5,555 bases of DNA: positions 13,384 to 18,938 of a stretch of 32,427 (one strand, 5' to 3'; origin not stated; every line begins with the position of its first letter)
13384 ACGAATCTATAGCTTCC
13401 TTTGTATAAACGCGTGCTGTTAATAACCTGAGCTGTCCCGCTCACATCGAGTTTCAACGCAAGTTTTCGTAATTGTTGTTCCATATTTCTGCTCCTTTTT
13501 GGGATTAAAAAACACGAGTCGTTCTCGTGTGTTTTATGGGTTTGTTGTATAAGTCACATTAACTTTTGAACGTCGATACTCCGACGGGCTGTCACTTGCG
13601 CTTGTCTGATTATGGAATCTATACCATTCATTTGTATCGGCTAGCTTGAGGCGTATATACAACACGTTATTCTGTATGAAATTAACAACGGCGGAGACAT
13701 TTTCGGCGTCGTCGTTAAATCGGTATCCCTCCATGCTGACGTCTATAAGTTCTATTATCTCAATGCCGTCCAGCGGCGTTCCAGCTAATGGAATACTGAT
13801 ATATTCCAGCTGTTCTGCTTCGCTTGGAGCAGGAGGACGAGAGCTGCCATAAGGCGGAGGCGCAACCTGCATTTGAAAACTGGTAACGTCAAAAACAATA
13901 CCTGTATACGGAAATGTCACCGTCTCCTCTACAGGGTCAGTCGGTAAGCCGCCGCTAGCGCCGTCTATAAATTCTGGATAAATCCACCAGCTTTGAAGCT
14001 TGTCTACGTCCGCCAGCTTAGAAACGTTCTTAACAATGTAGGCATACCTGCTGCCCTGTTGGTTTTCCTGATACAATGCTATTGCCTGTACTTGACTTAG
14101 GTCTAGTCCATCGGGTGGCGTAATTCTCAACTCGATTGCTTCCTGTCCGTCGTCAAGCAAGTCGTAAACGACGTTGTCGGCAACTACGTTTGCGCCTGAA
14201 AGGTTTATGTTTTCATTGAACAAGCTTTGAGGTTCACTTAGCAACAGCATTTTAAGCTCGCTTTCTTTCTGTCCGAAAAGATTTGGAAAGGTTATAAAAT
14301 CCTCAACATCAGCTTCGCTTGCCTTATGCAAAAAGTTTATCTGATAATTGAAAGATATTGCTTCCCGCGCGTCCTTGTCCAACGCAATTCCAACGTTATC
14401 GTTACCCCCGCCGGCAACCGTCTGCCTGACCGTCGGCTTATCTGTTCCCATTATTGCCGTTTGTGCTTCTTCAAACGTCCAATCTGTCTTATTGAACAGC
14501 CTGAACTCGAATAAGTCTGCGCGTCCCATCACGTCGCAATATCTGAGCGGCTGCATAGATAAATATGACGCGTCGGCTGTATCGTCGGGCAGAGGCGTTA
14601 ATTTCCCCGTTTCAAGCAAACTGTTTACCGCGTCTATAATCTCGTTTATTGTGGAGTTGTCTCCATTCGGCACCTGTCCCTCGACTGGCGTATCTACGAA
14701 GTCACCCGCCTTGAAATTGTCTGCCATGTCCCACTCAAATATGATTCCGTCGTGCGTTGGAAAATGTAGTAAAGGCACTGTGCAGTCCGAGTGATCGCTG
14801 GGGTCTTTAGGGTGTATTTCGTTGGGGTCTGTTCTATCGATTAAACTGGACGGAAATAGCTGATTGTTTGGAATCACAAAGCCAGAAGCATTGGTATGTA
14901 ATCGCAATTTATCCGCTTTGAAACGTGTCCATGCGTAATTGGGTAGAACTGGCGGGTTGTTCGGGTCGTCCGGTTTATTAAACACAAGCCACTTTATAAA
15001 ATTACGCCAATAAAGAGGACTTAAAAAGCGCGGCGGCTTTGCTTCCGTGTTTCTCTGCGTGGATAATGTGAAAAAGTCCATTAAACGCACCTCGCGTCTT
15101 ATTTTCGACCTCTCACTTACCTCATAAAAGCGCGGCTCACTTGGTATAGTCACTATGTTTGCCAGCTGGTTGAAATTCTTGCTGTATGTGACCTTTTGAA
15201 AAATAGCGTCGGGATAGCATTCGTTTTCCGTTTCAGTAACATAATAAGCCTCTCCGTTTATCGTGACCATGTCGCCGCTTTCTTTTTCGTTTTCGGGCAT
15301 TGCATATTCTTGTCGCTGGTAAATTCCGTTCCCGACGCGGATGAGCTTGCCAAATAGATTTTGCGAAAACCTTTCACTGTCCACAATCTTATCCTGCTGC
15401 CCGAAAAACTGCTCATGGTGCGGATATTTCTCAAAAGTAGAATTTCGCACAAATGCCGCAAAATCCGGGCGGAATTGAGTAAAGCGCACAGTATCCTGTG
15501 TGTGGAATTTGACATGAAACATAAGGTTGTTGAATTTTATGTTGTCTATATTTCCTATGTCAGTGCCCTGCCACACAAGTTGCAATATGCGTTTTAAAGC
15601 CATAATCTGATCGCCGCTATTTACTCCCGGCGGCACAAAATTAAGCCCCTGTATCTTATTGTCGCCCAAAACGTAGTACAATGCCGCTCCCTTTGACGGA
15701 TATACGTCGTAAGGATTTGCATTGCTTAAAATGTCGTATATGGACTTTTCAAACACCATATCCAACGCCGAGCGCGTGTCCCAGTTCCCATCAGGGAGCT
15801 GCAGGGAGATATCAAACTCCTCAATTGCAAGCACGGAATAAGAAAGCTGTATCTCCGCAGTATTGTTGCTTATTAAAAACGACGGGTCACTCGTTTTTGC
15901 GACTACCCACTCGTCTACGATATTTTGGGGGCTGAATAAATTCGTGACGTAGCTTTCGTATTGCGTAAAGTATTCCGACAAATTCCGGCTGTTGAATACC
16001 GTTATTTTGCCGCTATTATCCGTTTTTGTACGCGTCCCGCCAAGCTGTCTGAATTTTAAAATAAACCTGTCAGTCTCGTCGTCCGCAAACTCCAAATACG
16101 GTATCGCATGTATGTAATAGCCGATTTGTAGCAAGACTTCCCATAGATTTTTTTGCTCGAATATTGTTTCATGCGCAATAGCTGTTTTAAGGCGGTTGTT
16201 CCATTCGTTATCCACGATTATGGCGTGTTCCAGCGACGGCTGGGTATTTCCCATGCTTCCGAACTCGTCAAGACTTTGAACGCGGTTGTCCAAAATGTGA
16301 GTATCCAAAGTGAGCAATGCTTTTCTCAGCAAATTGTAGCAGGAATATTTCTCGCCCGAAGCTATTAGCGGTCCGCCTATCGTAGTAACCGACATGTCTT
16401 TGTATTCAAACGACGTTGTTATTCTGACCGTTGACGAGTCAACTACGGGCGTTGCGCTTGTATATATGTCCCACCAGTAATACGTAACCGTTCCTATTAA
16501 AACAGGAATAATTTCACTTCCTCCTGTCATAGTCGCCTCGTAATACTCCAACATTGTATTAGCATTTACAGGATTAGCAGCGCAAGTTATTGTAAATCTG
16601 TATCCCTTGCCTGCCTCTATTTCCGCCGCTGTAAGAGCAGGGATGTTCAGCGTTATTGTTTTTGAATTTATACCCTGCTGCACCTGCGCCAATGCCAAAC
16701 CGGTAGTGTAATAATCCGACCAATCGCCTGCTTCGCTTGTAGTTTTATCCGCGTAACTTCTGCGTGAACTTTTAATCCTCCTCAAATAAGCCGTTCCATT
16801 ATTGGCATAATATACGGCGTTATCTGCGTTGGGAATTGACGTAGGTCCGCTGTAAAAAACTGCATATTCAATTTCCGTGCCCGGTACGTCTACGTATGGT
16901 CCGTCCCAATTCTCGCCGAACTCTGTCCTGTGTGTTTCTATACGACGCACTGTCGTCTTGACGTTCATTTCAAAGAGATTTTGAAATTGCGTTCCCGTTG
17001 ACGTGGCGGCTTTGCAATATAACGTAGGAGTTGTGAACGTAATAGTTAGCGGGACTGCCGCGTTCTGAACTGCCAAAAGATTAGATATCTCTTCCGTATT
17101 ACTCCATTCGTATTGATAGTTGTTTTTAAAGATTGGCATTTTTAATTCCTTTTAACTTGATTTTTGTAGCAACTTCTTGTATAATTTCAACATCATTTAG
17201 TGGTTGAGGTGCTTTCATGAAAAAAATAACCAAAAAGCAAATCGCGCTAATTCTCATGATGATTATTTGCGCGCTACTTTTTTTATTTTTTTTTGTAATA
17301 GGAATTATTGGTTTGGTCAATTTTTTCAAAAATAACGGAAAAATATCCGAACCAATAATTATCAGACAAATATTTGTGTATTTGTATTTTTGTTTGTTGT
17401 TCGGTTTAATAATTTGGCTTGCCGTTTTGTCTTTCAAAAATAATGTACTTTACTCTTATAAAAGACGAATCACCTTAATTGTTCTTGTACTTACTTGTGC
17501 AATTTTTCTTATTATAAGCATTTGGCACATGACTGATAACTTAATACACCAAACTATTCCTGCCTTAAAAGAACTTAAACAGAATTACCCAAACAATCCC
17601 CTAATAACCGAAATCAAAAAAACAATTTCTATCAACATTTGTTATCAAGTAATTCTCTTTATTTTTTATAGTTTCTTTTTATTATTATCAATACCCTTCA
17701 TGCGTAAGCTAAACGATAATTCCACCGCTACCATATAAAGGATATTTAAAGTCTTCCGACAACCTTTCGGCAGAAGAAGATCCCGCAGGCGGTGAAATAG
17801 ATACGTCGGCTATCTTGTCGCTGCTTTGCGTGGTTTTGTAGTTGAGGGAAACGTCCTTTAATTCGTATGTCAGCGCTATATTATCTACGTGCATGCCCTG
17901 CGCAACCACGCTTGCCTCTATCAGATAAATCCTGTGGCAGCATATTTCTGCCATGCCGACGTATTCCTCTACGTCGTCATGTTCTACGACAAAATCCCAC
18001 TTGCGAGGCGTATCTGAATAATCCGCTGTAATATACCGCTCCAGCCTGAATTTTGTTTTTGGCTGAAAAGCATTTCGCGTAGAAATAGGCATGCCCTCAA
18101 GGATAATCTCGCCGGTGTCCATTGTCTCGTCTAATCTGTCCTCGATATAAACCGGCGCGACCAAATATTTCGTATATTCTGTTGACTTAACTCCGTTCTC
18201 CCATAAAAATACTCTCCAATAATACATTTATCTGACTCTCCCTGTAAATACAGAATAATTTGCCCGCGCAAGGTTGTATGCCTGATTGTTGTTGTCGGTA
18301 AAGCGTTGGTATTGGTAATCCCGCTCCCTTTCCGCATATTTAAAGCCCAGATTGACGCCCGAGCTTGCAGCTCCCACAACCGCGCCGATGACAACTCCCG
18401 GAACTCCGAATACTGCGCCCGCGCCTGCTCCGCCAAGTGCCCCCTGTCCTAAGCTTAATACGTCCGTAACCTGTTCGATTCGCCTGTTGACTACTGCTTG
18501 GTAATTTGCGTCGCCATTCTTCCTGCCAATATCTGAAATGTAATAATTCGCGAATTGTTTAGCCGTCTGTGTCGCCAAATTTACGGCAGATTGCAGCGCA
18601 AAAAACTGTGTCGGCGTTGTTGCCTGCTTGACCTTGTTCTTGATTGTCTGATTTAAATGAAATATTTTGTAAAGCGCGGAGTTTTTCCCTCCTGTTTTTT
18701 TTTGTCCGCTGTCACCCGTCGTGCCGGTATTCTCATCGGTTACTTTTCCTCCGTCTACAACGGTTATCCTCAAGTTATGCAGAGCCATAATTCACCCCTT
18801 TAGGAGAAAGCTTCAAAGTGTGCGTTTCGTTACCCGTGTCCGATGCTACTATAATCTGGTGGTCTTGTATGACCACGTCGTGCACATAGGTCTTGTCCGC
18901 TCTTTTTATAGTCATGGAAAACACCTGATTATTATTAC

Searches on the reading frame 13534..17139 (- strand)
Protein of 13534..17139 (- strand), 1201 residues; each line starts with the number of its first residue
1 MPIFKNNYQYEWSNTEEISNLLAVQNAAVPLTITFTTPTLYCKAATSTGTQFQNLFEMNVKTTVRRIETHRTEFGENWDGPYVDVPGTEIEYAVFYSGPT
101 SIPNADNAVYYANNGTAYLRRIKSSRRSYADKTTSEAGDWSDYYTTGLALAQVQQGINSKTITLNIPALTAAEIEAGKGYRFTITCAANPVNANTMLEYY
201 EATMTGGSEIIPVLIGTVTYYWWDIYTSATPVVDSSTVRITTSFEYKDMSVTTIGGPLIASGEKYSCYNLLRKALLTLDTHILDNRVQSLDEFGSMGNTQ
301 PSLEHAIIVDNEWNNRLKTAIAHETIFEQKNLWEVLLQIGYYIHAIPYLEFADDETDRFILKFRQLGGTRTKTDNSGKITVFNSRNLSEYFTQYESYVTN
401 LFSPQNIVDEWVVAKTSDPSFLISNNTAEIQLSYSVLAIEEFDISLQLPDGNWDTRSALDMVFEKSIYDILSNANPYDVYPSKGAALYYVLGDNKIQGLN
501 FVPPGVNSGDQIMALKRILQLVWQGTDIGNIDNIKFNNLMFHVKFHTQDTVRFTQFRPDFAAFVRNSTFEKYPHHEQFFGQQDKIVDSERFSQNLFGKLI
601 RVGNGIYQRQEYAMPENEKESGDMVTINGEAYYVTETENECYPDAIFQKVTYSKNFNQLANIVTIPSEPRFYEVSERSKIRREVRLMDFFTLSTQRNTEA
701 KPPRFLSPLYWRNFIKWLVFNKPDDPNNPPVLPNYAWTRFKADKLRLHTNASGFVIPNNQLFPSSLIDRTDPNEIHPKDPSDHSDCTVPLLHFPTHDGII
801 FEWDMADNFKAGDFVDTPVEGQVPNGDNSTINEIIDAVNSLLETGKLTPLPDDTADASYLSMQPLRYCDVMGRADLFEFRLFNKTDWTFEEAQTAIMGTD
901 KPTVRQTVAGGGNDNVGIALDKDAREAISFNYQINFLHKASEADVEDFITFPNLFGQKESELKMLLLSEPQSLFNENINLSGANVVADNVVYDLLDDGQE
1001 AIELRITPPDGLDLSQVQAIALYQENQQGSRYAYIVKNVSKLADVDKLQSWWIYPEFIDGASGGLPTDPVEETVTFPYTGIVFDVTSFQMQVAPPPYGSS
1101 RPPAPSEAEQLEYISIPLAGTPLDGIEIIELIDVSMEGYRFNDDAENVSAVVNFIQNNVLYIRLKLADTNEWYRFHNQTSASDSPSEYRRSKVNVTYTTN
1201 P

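Call 7: search_protein_families(library=pfam, max_evalue=1, proteins=[window:13534-17139:-])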
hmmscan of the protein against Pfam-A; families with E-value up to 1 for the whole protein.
window:13534-17139:- (1201 aa): 0 families

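Call 8: search_protein_families(library=phrogs, max_evalue=1, proteins=[window:13534-17139:-])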
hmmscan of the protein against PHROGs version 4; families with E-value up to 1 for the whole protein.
window:13534-17139:- (1201 aa): 1 family
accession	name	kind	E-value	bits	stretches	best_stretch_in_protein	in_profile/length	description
phrog_34560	-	unknown function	0.099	13.9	1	823-855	11-43/65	-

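Call 57: search_solved_structures(query=A4, max_evalue=1)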
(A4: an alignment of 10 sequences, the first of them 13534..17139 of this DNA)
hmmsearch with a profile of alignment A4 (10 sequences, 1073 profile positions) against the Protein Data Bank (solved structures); distinct sequences matched with E-value up to 1: 0.

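Call 78: find_homologous_proteins(query=window:13534-17139:-, max_evalue=0.001)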
Query window:13534-17139:- (1201 aa): 235 proteins with E <= 0.001 among 8000 candidates; the best 120 are listed.
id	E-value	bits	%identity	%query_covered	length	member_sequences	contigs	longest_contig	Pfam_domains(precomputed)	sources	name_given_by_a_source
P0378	0.0e+0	2742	99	100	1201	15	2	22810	-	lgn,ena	-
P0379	0.0e+0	2289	83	100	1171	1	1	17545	-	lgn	-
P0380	0.0e+0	2275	83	100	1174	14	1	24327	-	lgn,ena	-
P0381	0.0e+0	1457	63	88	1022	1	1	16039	-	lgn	-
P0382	0.0e+0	1456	63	88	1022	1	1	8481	-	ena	-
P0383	0.0e+0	1456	63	88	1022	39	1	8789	-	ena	-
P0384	0.0e+0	1456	63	88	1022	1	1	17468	-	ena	-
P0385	0.0e+0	1455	63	88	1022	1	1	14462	-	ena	-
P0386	0.0e+0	1455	63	88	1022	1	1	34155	-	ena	-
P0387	0.0e+0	1454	63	88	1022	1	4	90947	-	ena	-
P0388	0.0e+0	1454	63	88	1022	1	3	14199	-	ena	-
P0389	0.0e+0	1453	63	88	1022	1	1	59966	-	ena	-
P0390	0.0e+0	1453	63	88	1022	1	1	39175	-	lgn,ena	-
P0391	0.0e+0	1453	63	88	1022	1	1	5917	-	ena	-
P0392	0.0e+0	1453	63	88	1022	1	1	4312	-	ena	-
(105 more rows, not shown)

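Call 92: predict_structure(alignment_id=A6)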
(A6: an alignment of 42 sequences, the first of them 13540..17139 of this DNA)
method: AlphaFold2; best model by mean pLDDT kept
length: 1200 residues; sequences in the alignment: 42
mean_pLDDT: 66.9   pTM: 0.54
mean pLDDT of the five models: 66.9, 66.9, 65.5, 64.5, 59.6
residues with pLDDT >= 90: 177; 70-90: 486; 50-70: 214; < 50: 323
segments of 3 or more residues with pLDDT < 50: 74-78, 252-264, 323-331, 355-359, 365-369, 381-403, 561-605, 656-680, 808-813, 819-832, 845-869, 923-925, 1060-1063, 1066-1200
pLDDT, mean of each block of 10 residues (from residue 1): 85 84 84 89 80 90 92 56 87 89 89 91 88 83 88 78 88 84 92 88 87 79 89 89 84 35 52 58 76 61 56 58 46 54 52 49 49 69 36 28 66 76 75 87 89 89 91 79 89 87 77 88 79 81 83 53 39 28 29 30 50 74 69 66 70 52 34 34 76 86 83 92 86 88 73 65 64 63 82 81 65 49 38 54 45 43 44 77 86 69 86 79 59 83 79 82 92 70 86 89 91 90 88 90 88 79 44 26 25 24 25 25 28 26 35 36 31 30 28 24
secondary structure, 60 per line:
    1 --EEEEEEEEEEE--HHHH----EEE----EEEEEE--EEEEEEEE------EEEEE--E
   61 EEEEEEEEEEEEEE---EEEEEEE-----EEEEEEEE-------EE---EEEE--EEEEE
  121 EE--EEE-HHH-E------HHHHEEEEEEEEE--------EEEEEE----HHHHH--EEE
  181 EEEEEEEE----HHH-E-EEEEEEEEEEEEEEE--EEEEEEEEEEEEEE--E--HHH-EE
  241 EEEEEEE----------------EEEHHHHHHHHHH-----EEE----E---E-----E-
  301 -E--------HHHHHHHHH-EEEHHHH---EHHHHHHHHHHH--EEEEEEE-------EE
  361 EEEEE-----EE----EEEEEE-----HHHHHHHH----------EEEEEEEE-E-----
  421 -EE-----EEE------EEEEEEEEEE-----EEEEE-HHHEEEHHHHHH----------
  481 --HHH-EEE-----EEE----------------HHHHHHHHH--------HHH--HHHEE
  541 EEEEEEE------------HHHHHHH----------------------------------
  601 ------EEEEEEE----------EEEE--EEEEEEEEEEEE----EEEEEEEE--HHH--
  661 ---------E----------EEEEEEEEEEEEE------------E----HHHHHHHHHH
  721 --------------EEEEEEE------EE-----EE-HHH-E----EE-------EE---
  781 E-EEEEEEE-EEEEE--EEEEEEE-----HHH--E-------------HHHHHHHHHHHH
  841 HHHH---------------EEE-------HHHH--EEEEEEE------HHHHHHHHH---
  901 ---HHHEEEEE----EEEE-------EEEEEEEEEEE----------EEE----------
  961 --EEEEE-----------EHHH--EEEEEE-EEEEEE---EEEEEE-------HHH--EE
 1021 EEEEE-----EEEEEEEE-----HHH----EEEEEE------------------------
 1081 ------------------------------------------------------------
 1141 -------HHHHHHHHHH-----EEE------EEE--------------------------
elements in order (helices of 4 or more, strands of 3 or more residues): E3-13 H16-19 E24-26 E31-36 E39-46 E53-57 E60-74 E78-84 E90-97 E110-113 E116-122 E125-127 H140-143 E144-152 E161-166 H171-175 E178-188 E199-213 E216-229 E239-247 E264-266 H267-276 E282-284 H311-319 E321-323 H324-327 H332-342 E345-351 E359-365 E377-382 H388-395 E406-413 E429-431 E438-447 E453-457 E462-464 H465-470 E487-489 E495-497 H514-522 E539-547 H560-566 E607-613 E624-627 E630-641 E646-653 E681-693 H711-720 E735-741 E783-789 E791-795 E798-804 H829-844 E860-862 H870-873 E876-882 H889-897 E907-911 E916-919 E927-937 E948-950 E963-967 E985-990 E992-997 E1001-1006 E1019-1025 E1031-1038 E1051-1056 H1148-1157 E1163-1165 E1172-1174

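Call 95: fold_search(model_id=the predicted structure, library=pdb)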
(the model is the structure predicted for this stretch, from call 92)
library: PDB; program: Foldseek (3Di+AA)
matches with E <= 10: 614; with E <= 0.001: 0
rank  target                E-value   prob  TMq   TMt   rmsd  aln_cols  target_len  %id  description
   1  8k35_A                5.2e-03  0.07  0.06  0.07  54.1      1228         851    6  Structure of the bacteriophage lambda tail tip complex (released 2023-11-15)
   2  8jc7_A                3.5e-02  0.16  0.05  0.11  32.0       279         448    9  Cryo-EM structure of Vibrio campbellii alpha-hemolysin (released 2023-09-27)
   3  8iyk_F                6.0e-02  0.03  0.06  0.07  53.0      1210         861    6  Tail tip conformation 1 of phage lambda tail (released 2023-10-18)
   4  4tw1_E                6.3e-02  0.08  0.05  0.13  29.4       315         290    8  Crystal structure of the octameric pore complex of the Staphylococcus aureus Bi-component Toxin LukGH (released 2014-11-12)
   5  6e8v_A                7.4e-02  0.04  0.04  0.12  31.6       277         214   14  The crystal structure of bovine ultralong antibody BOV-1 (released 2019-09-04)
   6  5ius_D                8.2e-02  0.07  0.04  0.14  32.3       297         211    8  Crystal structure of human PD-L1 in complex with high affinity PD-1 mutant (released 2016-09-28)
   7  7yl9_H                8.2e-02  0.05  0.05  0.10  36.1       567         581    9  Cryo-EM structure of complete transmembrane channel E289A mutant Vibrio cholerae Cytolysin (released 2022-08-31)
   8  4tw1_M                8.6e-02  0.12  0.07  0.18  29.3       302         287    8  Crystal structure of the octameric pore complex of the Staphylococcus aureus Bi-component Toxin LukGH (released 2014-11-12)
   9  8k3c_C                9.6e-02  0.11  0.04  0.12  21.3       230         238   13  Nipah virus Attachment glycoprotein with 41-6 antibody fragment (released 2024-05-01)
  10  3o44_A                9.6e-02  0.04  0.06  0.09  37.0       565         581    8  Crystal Structure of the Vibrio cholerae Cytolysin (HlyA) Heptameric Pore (released 2011-04-20)
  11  9jgh_C                1.1e-01  0.05  0.03  0.12  26.7       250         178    6  cryo-EM structure of the TTP polymer at the tube's end (released 2025-07-16)
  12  3cfd_B                1.1e-01  0.04  0.04  0.12  33.0       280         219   12  Purple-fluorescent antibody EP2-25C10 in complex with its stilbene hapten (released 2008-03-18)
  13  9mh8_D                1.2e-01  0.07  0.04  0.12  24.0       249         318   10  CryoEM structure of G protein-gated inwardly rectifying potassium channel GIRK2 R92F (State 2) (released 2025-12-10)
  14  8tmc_H                1.6e-01  0.11  0.04  0.20  18.9       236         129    9  Cryo-EM structure of CorA in complex with conformation-specific synthetic antibody C12 and 20 mM MgCl2, State MG20-2 (released 2025-02-12)
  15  8oju_H                1.6e-01  0.03  0.04  0.11  31.4       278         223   10  Crystal structure of the human IgD Fab - structure Fab3 (released 2023-06-14)
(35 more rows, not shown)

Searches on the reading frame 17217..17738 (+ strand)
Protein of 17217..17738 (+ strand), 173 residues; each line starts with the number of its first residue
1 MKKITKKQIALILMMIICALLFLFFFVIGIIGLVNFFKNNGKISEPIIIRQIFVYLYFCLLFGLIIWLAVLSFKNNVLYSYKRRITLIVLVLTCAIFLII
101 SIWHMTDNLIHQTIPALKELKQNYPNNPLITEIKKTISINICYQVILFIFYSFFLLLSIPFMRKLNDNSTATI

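Call 7: search_protein_families(library=pfam, max_evalue=1, proteins=[window:17217-17738:+])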
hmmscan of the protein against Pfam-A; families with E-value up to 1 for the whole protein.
window:17217-17738:+ (173 aa): 3 families
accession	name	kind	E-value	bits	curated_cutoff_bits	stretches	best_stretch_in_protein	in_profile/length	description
PF01616.22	Orbi_NS3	-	0.015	15.4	27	1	80-150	76-133/179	Orbivirus NS3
PF19529.4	DUF6057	-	0.028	13.8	29.8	1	10-155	108-252/569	Family of unknown function (DUF6057)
PF25592.1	DUF7937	-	0.1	11.8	31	1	9-106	141-224/402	Domain of unknown function (DUF7937)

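Call 8: search_protein_families(library=phrogs, max_evalue=1, proteins=[window:17217-17738:+])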
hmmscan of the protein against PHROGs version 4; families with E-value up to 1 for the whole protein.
window:17217-17738:+ (173 aa): 2 families
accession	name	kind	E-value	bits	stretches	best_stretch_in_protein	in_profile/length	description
phrog_1298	-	tail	0.03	14.9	1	14-66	49-101/163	minor tail protein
phrog_8708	-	unknown function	0.084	13.5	1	113-135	88-110/202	-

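Call 61: search_protein_families(library=padloc, max_evalue=0.1, proteins=[window:17217-17738:+])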
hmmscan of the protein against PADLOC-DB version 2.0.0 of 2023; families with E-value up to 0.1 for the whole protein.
window:17217-17738:+ (173 aa): 0 families

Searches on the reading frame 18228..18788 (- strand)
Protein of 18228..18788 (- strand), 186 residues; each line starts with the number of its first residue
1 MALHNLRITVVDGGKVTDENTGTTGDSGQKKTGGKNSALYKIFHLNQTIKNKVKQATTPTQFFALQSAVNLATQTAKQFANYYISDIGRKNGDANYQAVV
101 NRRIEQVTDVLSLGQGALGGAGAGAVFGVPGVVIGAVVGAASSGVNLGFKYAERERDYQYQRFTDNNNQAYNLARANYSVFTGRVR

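Call 9: search_protein_families(library=pfam, max_evalue=0.1, proteins=[window:18228-18788:-])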
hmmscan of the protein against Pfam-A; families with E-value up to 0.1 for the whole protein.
window:18228-18788:- (186 aa): 1 family
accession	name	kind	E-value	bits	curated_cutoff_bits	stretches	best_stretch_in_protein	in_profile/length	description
PF21724.2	DUF6861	-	0.03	14.2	28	1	85-149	14-78/194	Family of unknown function (DUF6861)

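Call 16: search_protein_families(library=phrogs, max_evalue=0.01, proteins=[window:18228-18788:-])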
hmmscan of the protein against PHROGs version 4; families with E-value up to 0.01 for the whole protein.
window:18228-18788:- (186 aa): 2 families
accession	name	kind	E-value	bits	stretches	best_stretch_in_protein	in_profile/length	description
phrog_33570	-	unknown function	2.6e-05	23.9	1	85-163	162-237/686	-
phrog_15869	-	unknown function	0.0043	18.2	1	112-169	50-106/137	-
